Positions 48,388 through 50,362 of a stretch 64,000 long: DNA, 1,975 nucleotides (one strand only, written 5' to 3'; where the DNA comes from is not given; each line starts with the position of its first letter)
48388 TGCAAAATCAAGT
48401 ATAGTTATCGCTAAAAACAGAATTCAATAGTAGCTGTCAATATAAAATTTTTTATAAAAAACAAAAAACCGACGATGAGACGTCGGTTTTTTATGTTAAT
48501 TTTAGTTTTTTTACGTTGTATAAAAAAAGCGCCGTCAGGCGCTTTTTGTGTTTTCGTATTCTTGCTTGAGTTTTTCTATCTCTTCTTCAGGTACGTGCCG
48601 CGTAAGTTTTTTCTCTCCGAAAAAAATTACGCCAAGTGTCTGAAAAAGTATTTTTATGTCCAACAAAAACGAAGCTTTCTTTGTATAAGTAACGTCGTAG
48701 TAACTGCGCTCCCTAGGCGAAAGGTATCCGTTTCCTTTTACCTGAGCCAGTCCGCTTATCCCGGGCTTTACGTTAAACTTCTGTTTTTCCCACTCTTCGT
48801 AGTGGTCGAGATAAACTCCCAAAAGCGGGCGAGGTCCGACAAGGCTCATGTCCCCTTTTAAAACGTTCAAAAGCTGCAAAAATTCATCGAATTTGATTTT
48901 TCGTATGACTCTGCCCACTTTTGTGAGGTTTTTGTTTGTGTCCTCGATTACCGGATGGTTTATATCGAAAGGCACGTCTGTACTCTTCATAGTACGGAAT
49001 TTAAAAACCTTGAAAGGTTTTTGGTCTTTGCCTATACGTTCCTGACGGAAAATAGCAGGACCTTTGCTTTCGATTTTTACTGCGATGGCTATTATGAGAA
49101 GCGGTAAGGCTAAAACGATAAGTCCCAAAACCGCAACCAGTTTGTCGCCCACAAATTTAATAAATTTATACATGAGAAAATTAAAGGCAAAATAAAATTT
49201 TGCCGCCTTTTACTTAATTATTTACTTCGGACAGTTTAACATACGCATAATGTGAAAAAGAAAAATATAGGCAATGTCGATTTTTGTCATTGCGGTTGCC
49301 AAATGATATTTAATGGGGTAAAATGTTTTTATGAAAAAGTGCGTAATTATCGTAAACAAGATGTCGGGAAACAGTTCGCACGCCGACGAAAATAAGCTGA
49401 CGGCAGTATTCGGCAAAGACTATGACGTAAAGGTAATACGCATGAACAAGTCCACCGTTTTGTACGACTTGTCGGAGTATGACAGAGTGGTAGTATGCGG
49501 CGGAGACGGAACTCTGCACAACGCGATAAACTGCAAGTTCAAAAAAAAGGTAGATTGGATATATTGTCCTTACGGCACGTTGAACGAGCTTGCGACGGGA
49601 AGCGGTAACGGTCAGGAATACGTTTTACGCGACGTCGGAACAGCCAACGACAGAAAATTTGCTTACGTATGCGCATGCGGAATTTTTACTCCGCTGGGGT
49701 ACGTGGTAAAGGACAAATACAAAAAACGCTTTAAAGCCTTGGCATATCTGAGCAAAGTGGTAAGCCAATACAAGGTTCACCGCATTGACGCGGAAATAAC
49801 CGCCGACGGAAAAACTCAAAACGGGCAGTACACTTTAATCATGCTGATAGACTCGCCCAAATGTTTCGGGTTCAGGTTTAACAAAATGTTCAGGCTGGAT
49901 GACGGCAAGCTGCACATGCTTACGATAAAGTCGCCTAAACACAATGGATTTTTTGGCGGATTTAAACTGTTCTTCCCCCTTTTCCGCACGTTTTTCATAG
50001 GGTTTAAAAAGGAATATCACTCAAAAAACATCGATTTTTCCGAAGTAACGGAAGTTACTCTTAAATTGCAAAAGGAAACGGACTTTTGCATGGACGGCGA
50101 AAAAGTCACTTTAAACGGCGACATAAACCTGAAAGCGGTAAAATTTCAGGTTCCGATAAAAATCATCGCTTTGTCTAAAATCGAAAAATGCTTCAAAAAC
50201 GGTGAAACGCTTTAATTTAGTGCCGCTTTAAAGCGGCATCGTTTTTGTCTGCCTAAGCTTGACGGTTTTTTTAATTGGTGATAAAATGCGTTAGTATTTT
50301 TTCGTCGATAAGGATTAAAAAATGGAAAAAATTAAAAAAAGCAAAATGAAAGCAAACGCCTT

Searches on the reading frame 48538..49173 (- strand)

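Call 7: search_protein_families(library=pfam, proteins=[window:48538-49173:-], max_evalue=0.01)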
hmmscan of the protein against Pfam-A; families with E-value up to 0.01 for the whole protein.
window:48538-49173:- (212 aa): 1 family
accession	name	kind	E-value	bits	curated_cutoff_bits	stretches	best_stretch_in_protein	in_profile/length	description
PF02397.22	Bac_transf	-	8.6e-55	185.5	27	1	8-184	3-178/179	Bacterial sugar transferase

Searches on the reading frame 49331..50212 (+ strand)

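Call 7: search_protein_families(library=pfam, proteins=[window:49331-50212:+], max_evalue=0.01)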
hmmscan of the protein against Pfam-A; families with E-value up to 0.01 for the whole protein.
window:49331-50212:+ (294 aa): 1 family
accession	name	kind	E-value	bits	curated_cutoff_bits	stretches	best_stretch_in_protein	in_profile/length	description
PF00781.29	DAGK_cat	-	7.8e-10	38.9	23.6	1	4-95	2-103/125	Diacylglycerol kinase catalytic domain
